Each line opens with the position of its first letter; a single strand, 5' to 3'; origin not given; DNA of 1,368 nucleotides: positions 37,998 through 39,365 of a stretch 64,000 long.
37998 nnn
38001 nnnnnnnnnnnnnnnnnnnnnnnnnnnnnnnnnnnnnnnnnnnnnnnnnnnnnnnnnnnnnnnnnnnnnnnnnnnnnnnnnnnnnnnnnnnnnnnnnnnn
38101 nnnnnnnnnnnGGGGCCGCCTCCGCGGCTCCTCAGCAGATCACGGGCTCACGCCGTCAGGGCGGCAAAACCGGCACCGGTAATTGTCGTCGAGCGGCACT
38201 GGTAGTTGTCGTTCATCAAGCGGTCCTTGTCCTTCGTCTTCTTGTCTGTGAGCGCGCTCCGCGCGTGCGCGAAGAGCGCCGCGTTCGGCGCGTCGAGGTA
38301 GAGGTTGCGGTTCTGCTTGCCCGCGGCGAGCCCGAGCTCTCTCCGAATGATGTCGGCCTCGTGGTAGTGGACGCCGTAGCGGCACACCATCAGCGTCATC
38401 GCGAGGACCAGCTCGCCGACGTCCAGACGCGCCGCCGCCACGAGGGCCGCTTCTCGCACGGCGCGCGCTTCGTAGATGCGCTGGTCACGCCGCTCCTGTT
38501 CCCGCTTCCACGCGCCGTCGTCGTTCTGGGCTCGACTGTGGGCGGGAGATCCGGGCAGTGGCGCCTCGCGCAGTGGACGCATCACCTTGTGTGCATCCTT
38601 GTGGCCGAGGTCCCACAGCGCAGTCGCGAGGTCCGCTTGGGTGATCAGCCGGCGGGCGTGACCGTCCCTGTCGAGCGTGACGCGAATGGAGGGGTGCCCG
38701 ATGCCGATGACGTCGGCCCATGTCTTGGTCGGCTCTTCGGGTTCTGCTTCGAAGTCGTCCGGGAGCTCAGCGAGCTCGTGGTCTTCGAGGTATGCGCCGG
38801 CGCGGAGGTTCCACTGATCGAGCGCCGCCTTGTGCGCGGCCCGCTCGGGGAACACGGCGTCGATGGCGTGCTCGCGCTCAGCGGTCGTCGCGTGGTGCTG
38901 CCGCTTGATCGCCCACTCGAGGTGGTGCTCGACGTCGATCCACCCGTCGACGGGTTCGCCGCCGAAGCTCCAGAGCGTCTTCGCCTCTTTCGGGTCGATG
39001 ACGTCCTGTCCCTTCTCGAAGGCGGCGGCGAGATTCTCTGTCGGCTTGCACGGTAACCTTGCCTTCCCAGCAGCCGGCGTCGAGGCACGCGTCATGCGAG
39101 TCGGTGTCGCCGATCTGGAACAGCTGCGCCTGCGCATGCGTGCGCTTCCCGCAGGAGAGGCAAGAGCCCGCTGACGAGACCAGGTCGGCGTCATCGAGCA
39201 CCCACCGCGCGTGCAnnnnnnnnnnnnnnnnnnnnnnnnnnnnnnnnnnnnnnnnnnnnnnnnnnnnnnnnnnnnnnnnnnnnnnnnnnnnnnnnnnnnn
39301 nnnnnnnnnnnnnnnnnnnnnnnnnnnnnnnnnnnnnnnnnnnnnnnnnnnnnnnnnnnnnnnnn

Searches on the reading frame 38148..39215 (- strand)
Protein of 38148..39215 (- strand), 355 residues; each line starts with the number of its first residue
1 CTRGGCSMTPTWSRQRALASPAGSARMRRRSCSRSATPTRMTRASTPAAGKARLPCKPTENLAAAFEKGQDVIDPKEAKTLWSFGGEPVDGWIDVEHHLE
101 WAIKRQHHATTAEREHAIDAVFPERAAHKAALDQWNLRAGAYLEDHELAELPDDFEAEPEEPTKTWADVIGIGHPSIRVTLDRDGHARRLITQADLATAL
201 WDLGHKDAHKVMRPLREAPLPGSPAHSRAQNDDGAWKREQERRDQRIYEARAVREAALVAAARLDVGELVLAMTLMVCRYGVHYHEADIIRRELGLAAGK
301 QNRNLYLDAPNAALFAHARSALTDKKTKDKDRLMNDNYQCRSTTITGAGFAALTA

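Call 17: search_protein_families(library=pfam, proteins=[window:38148-39194:-], max_evalue=0.001)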
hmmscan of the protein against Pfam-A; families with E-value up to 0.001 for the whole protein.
window:38148-39194:- (348 aa): 0 families

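Call 30: search_protein_families(library=ncbifam, proteins=[window:38148-39215:-], max_evalue=0.01)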
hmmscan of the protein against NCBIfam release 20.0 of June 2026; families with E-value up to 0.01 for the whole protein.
window:38148-39215:- (355 aa): 0 families

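Call 50: find_homologous_proteins(query=window:38148-39194:-, max_evalue=0.00001)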
Query window:38148-39194:- (348 aa): 6 proteins with E <= 0.00001 among 8000 candidates.
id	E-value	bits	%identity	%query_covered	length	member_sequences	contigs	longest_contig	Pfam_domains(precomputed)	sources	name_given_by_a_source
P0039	2.3e-151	522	100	68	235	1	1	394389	-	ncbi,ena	-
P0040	5.5e-135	468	74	82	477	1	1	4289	-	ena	-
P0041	1.9e-121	424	89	61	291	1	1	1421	-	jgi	jgi:hypothetical protein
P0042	6.4e-110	386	66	79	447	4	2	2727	-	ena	-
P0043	5.6e-62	228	69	44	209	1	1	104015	-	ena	-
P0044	1.7e-45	174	52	49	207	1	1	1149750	-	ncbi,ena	-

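Call 51: find_encoding_contigs(protein=P0039, flank=10000, max_places=4)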
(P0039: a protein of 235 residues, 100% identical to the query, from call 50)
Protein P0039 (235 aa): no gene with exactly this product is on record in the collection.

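Call 52: list_cluster_members(proteins=[P0039, P0040, P0017])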
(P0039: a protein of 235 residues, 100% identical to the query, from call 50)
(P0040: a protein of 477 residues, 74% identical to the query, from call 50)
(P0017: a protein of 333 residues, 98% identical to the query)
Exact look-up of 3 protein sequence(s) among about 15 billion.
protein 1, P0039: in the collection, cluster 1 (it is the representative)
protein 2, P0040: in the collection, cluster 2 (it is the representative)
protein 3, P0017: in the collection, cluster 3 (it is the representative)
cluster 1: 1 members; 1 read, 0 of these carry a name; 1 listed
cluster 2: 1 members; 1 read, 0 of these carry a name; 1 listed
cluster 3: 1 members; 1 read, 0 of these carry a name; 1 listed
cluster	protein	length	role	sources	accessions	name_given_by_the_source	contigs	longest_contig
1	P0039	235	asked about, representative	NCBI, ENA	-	-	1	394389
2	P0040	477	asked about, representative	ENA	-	-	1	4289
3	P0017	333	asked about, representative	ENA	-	-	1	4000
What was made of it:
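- Tried and rejected: The cluster look-up shows only that P0039, which is 100% identical to window 38148-38855, sits on a 394,389-bp NCBI/ENA contig (calls 50, 52).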
